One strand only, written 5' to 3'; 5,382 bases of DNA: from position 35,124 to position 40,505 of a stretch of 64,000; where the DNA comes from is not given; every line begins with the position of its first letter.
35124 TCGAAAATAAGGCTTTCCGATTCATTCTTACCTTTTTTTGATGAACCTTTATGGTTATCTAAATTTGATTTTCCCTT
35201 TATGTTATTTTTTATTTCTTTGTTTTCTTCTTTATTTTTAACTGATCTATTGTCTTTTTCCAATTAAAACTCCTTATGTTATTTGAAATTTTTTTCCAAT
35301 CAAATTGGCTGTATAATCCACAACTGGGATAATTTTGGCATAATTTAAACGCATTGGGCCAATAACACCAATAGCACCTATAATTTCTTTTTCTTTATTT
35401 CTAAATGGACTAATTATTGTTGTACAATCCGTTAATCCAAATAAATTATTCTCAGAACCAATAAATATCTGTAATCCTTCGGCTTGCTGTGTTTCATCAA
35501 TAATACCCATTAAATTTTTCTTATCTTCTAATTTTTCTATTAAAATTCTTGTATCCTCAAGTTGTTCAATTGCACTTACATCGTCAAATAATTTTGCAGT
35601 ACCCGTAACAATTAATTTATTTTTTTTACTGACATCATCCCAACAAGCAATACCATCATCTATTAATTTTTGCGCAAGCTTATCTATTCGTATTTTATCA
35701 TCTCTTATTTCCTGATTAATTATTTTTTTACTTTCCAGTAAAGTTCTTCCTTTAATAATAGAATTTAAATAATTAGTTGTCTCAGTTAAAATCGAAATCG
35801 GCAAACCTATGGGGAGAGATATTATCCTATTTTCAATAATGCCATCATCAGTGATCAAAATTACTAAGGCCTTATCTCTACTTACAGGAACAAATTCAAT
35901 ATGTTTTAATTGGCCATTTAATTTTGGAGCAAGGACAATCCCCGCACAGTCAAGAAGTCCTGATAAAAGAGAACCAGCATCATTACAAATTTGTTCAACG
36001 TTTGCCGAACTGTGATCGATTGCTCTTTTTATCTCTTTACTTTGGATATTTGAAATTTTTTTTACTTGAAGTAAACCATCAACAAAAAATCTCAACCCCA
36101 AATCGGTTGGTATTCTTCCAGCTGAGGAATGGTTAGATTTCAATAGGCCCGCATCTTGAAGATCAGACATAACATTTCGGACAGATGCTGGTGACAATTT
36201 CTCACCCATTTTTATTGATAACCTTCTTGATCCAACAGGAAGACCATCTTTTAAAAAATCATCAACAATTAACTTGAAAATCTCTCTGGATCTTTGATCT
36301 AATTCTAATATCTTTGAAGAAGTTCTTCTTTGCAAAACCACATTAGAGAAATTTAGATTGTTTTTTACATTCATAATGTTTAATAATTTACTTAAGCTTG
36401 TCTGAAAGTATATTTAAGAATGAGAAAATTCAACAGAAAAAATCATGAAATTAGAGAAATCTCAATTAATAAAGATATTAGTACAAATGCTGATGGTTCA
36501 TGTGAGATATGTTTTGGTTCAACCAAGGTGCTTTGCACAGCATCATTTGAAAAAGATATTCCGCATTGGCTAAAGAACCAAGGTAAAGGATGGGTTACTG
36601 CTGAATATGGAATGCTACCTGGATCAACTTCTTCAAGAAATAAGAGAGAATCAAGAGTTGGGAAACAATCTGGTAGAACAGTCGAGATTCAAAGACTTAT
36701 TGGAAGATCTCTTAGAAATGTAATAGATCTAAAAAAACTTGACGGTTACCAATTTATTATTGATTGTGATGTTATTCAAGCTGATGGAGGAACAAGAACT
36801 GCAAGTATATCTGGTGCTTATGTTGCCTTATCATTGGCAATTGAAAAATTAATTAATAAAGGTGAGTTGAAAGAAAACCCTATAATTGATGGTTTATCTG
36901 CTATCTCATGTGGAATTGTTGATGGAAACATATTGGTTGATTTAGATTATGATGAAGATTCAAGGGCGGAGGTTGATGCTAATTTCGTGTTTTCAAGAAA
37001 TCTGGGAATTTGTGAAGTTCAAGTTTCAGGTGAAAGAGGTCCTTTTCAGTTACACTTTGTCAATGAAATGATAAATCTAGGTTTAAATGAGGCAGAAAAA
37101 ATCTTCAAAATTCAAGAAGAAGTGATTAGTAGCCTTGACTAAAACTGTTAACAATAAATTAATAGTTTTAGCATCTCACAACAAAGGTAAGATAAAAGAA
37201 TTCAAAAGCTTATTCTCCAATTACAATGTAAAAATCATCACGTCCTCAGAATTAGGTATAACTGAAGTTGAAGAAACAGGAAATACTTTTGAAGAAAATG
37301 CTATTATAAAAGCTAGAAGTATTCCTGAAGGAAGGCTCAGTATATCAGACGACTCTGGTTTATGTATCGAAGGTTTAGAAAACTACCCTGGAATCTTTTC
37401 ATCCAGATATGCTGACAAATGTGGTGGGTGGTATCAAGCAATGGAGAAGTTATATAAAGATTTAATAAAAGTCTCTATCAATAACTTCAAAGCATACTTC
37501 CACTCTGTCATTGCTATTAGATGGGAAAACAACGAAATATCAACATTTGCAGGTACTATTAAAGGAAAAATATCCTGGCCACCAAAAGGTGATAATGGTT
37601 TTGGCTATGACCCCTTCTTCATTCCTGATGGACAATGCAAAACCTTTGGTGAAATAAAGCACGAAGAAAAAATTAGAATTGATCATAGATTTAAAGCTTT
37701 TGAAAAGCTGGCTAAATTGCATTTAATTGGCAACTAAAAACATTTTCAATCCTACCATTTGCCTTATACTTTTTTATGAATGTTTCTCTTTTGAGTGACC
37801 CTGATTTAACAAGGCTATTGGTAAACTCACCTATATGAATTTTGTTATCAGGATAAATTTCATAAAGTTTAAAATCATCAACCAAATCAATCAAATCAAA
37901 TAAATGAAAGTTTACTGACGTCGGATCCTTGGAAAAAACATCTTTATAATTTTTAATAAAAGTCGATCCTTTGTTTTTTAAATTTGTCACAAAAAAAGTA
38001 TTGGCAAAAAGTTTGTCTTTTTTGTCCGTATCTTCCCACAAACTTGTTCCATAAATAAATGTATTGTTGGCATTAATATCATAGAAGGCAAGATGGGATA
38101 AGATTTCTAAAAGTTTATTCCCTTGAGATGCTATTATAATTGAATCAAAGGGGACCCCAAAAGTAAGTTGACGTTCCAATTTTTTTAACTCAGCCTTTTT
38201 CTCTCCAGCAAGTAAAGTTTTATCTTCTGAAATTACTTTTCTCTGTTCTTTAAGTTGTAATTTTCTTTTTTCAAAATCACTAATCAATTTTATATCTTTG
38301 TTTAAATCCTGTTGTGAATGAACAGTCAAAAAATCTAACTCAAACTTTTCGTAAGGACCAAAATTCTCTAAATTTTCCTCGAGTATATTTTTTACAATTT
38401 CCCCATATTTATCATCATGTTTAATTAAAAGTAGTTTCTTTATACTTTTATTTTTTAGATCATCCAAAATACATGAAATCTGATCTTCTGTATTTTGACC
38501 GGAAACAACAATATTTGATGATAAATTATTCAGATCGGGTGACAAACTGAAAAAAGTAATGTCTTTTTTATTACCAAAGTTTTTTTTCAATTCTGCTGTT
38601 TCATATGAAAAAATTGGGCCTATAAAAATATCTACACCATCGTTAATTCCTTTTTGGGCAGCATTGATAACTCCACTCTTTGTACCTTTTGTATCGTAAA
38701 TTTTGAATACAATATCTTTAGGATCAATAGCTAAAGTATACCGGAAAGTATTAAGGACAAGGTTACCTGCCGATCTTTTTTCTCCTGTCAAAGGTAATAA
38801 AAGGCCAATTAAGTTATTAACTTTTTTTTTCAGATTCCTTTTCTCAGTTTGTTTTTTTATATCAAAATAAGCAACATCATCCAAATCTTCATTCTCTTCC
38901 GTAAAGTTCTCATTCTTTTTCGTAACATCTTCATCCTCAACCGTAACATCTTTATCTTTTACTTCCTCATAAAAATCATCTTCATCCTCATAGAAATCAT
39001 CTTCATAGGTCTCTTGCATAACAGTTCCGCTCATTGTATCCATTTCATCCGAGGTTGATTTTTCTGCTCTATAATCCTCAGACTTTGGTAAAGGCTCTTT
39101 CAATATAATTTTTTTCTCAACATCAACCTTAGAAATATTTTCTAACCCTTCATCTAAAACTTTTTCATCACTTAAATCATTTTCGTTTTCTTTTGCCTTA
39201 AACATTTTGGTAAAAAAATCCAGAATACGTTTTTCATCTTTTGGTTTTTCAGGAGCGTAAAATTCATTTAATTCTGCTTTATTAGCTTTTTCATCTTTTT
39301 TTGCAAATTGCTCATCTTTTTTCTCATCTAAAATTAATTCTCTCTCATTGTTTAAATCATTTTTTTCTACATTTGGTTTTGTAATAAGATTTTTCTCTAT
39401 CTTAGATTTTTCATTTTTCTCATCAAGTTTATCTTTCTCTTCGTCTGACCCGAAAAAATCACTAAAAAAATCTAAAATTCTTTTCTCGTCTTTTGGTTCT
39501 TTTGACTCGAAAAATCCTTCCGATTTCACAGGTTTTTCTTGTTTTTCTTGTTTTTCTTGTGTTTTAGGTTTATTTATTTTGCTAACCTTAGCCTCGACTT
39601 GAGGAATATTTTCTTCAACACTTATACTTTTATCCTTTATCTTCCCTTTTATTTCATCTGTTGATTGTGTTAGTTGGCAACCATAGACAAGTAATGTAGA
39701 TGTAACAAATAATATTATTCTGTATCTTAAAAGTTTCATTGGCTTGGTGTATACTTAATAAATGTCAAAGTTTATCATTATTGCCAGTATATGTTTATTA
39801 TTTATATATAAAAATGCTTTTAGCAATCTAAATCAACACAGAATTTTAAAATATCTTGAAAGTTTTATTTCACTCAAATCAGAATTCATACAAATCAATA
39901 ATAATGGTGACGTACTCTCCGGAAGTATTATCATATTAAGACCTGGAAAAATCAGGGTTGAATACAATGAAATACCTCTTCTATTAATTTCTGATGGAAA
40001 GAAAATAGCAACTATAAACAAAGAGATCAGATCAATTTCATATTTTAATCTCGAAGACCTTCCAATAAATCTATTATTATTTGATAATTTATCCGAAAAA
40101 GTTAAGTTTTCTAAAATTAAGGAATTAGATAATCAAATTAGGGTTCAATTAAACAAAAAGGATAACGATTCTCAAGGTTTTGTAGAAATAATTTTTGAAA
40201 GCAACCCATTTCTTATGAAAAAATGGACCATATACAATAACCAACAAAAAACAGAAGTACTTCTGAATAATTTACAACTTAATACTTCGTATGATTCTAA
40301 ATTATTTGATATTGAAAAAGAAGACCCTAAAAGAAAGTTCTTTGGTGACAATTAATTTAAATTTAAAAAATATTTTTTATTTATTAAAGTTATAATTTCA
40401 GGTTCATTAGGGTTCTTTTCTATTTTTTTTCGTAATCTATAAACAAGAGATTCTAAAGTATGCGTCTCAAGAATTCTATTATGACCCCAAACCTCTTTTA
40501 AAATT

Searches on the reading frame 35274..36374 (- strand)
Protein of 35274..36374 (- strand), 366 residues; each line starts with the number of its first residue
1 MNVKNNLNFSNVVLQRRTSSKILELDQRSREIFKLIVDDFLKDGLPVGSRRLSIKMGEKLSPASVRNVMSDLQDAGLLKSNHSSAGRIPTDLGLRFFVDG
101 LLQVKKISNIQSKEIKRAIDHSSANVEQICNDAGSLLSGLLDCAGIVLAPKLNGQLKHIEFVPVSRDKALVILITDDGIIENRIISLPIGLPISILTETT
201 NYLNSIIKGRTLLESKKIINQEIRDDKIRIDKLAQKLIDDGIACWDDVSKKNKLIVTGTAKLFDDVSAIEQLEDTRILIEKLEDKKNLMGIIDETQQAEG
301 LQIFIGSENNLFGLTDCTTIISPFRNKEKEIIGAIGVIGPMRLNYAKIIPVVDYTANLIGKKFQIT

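Call 68: search_protein_families(library=pfam, proteins=[window:35274-36374:-], max_evalue=0.001)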
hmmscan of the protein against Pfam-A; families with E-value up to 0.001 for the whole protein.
window:35274-36374:- (366 aa): 1 family
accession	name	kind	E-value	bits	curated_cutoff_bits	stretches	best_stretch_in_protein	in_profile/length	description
PF01628.27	HrcA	-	2.8e-52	178.2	22.2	1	127-349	1-215/215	HrcA protein C terminal domain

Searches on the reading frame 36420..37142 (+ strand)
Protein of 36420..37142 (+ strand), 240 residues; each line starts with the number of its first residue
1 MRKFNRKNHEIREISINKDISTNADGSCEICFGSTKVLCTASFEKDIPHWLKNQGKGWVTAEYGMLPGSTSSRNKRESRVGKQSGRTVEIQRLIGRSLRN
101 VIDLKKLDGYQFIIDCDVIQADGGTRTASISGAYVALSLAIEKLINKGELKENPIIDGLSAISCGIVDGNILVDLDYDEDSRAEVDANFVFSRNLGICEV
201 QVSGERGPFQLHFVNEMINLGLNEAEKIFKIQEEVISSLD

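Call 69: search_protein_families(library=pfam, proteins=[window:36420-37142:+], max_evalue=0.001)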
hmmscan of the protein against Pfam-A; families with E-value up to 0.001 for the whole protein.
window:36420-37142:+ (240 aa): 2 families
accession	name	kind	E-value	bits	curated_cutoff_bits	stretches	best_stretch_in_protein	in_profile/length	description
PF01138.27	RNase_PH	-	1.9e-27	96.7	25.5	1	10-140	1-127/130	3' exoribonuclease family, domain 1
PF03725.20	RNase_PH_C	-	4.5e-12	46.2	20.8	1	160-223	4-66/67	3' exoribonuclease family, domain 2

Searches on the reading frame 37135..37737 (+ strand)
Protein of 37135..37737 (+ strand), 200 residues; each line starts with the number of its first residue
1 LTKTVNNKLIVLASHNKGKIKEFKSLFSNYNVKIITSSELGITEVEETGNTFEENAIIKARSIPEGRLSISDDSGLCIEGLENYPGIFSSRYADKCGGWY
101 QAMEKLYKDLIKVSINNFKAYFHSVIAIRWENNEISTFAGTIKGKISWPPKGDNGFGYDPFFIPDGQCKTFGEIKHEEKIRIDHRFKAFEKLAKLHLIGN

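Call 69: search_protein_families(library=pfam, proteins=[window:37135-37737:+], max_evalue=0.001)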
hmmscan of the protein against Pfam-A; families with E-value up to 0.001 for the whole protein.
window:37135-37737:+ (200 aa): 1 family
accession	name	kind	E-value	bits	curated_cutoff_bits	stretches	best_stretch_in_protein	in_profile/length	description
PF01725.21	Ham1p_like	-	1.1e-54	185.6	22.5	1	10-194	1-185/186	Ham1 family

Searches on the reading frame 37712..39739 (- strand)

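Call 72: search_protein_families(library=pfam, proteins=[window:37712-39739:-], max_evalue=0.0001)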
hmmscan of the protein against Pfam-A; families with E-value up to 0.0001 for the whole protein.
window:37712-39739:- (675 aa): 3 families
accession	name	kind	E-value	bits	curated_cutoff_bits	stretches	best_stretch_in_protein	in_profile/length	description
PF13458.12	Peripla_BP_6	-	8.1e-09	36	31.7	1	311-451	4-153/343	Periplasmic binding protein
PF01094.35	ANF_receptor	-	3.6e-05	23.4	25.4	1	339-460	20-146/353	Receptor family ligand binding region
PF04348.19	LppC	-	9.4e-05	21.6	28.8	0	301-486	211-396/563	LppC putative lipoprotein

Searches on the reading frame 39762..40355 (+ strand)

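Call 69: search_protein_families(library=pfam, proteins=[window:39762-40355:+], max_evalue=0.001)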
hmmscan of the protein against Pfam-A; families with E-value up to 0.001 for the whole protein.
window:39762-40355:+ (197 aa): 1 family
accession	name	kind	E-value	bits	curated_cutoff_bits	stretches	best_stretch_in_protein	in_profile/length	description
PF03548.22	LolA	-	4.2e-17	62.8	23.6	1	37-184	5-164/165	Outer membrane lipoprotein carrier protein LolA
